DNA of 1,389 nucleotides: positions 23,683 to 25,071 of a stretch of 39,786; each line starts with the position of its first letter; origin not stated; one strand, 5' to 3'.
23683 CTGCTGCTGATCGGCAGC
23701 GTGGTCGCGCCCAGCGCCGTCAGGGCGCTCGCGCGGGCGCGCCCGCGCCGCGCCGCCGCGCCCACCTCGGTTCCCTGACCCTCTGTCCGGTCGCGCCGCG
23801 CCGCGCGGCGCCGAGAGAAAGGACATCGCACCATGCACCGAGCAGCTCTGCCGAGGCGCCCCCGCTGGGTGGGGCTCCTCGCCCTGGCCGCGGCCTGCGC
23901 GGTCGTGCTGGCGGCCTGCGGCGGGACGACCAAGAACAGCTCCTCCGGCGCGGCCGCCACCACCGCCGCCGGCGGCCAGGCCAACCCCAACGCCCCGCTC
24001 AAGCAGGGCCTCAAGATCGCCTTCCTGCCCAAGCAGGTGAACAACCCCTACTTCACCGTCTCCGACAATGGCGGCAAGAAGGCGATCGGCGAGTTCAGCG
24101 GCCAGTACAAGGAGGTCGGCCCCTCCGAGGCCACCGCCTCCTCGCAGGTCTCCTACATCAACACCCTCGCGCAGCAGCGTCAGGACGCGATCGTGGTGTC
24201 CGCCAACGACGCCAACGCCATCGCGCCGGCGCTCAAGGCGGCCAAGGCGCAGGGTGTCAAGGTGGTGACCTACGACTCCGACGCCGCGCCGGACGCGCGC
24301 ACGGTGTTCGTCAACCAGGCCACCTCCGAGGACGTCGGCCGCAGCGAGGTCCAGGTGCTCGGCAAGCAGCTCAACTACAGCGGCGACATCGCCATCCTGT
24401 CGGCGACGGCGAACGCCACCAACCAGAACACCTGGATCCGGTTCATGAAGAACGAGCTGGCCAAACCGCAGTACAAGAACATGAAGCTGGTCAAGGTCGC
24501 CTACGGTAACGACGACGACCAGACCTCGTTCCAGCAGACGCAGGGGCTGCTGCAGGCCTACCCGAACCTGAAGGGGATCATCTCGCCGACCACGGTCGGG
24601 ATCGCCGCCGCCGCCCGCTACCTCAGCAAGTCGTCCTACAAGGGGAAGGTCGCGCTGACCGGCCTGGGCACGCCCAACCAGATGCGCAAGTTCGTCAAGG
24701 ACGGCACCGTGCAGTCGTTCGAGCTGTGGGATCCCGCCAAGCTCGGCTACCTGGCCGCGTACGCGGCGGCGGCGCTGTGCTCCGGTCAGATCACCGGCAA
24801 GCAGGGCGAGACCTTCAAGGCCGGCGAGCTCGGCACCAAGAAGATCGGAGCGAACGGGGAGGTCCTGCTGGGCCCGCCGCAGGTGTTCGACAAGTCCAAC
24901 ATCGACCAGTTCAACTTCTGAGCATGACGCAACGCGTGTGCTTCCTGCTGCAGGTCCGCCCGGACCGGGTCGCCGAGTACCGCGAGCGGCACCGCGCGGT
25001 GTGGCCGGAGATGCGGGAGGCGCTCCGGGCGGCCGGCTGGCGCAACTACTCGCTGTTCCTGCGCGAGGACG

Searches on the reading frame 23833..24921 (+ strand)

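Call 39: search_protein_families(library=pfam, proteins=[window:23833-24921:+], max_evalue=0.0001)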
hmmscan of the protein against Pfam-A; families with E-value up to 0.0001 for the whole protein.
window:23833-24921:+ (362 aa): 1 family
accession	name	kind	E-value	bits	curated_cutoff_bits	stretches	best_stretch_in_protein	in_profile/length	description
PF13407.12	Peripla_BP_4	-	5.7e-67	226.4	35.1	1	62-319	1-257/258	Periplasmic binding protein domain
